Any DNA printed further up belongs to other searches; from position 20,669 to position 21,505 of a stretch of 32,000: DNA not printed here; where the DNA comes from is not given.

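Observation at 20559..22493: lexA flanked by two GTTC-N7-GTTC direct repeats, one placed to control an uncharacterised two-gene helical-protein module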

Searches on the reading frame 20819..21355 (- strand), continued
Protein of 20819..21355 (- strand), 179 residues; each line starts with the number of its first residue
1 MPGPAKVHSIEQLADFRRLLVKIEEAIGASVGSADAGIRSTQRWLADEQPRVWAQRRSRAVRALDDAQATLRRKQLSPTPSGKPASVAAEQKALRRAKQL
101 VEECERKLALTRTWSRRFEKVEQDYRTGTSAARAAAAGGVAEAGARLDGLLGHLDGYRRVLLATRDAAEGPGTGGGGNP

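Call 76: search_solved_structures(query=A5, max_evalue=10)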
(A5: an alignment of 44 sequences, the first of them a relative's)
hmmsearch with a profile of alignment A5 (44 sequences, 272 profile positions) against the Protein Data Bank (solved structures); distinct sequences matched with E-value up to 10: 8.
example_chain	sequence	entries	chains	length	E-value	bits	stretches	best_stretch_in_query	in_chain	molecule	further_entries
3rwc_A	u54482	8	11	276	0.35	14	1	43-85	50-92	Major histocompatibility complex class I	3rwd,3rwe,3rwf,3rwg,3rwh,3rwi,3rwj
5jvu_A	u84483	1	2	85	0.64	13.1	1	86-132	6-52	Chimera protein of Kinesin heavy chain and Microtubule-associated protein RP/EB family mem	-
3cwg_A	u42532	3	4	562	0.64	13.1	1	91-156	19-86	Signal transducer and activator of transcription 3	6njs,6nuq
6tlc_B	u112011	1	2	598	0.67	13.1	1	91-156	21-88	Signal transducer and activator of transcription 3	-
1bg1_A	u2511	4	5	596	0.7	13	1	91-156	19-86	PROTEIN (TRANSCRIPTION FACTOR STAT3B) | Signal transducer and activator of transcription 3 | Isoform Stat3B of Signal transducer and activator of transcription 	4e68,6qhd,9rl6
3l8q_A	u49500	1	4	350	2.6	11.1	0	132-170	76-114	Cellulosomal scaffoldin adaptor protein B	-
8ek4_A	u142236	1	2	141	8.4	9.5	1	91-156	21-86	Ice-binding protein TIP-99a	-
6y07_A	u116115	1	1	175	8.4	9.5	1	74-115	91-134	sohair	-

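Call 77: search_protein_families(library=pfam, alignment_id=A5, max_evalue=0.1)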
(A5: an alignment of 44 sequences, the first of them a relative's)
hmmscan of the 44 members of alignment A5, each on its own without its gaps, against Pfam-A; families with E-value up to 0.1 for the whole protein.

A. member 1, P0001 (179 aa): 1 family
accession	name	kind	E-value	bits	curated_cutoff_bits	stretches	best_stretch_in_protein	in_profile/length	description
PF19443.4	DAHL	-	0.056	13.6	38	1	58-135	42-121/221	DAHL domain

B. families by the number of members that match (of 44 scanned): 55 families (the first 25 are shown)
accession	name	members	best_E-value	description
PF24719.1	Imm33-like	7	9.7e-15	Imm33-like domain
PF00129.23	MHC_I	6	0.0028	Class I Histocompatibility antigen, domains alpha 1 and 2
PF02601.20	Exonuc_VII_L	6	0.015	Exonuclease VII, large subunit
PF07889.17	DUF1664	2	0.0064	Protein of unknown function (DUF1664)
PF13166.12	AAA_13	2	0.016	AAA domain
PF00401.25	ATP-synt_DE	1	0.00037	ATP synthase, Delta/Epsilon chain, long alpha-helix domain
PF05557.18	MAD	1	0.00052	Mitotic checkpoint protein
PF01385.25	OrfB_IS605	1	0.0014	Probable transposase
PF23921.1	DUF7260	1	0.0015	Domain of unknown function (DUF7260)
PF12795.12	MscS_porin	1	0.0025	Mechanosensitive ion channel porin domain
PF14362.11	DUF4407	1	0.004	Domain of unknown function (DUF4407)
PF05615.18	THOC7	1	0.0044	Tho complex subunit 7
PF11932.13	DUF3450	1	0.0048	Protein of unknown function (DUF3450)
PF10241.14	KxDL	1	0.0056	Uncharacterized conserved protein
PF02185.22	HR1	1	0.0057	Hr1 repeat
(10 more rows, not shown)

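Call 82: find_encoding_contigs(protein=P0012, flank=6000, max_places=2)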
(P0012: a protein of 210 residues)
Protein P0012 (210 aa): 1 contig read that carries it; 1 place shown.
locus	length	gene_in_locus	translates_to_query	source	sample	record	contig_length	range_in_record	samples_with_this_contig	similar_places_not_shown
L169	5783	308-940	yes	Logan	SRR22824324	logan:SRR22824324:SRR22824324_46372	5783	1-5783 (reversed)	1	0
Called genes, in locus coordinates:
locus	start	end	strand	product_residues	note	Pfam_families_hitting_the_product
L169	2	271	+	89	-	?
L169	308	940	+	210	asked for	-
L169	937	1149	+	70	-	-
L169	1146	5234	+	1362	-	PF01580:FtsK_SpoIIIE, PF13191:AAA_16 (weak), PF13401:AAA_22 (weak)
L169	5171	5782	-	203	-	?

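Call 83: find_encoding_contigs(protein=P0162, flank=8000, max_places=2)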
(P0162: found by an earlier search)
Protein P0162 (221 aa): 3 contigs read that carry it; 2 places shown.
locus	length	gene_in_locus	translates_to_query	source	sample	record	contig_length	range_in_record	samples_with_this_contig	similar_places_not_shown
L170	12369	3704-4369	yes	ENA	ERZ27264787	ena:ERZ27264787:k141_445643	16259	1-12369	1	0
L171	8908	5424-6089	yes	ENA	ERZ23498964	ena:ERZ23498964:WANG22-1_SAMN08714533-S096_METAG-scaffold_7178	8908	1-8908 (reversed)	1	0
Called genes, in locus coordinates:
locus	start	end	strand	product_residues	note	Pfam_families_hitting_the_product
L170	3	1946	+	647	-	?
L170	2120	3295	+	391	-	PF01041:DegT_DnrJ_EryC1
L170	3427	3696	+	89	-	PF06013:WXG100 (weak)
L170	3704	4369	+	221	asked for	-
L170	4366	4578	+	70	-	-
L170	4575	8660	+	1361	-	PF01580:FtsK_SpoIIIE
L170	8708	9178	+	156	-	PF02308:MgtC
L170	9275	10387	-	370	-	PF01926:MMR_HSR1, PF02421:FeoB_N (weak), PF06071:YchF-GTPase_C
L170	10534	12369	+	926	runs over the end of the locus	PF00521:DNA_topoisoIV, PF03989:DNA_gyraseA_C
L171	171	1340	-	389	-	PF00155:Aminotran_1_2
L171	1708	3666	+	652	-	-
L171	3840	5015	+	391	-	PF01041:DegT_DnrJ_EryC1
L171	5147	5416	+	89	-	PF06013:WXG100 (weak)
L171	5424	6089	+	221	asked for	-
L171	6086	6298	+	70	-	-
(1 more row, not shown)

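Call 105: search_protein_families(library=ncbifam, proteins=[window:20819-21355:-, L085:6001-6609:+, L087:7001-8029:+], max_evalue=0.01)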
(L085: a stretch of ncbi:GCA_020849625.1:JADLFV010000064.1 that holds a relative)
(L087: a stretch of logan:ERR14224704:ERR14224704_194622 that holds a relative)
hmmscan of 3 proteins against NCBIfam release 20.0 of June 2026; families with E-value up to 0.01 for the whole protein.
window:20819-21355:- (179 aa): 0 families

L085:6001-6609:+ (203 aa): 1 family
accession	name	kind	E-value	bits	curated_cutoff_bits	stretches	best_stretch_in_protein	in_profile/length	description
TIGR04354.1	amphi-Trp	subfamily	0.0034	17.7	31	0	143-169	12-37/67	amphi-Trp domain-containing protein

L087:7001-8029:+ (343 aa): 0 families

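Call 116: search_protein_families(library=padloc, proteins=[window:20819-21355:-], max_evalue=0.1)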
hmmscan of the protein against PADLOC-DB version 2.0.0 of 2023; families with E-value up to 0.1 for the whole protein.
window:20819-21355:- (179 aa): 0 families

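Call 117: search_protein_families(library=phrogs, proteins=[window:20819-21355:-], max_evalue=0.1)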
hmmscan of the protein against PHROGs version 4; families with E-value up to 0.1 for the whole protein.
window:20819-21355:- (179 aa): 1 family
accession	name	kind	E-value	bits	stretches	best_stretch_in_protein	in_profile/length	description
phrog_3519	-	tail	0.006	16.2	1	29-137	434-547/959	tail length tape measure protein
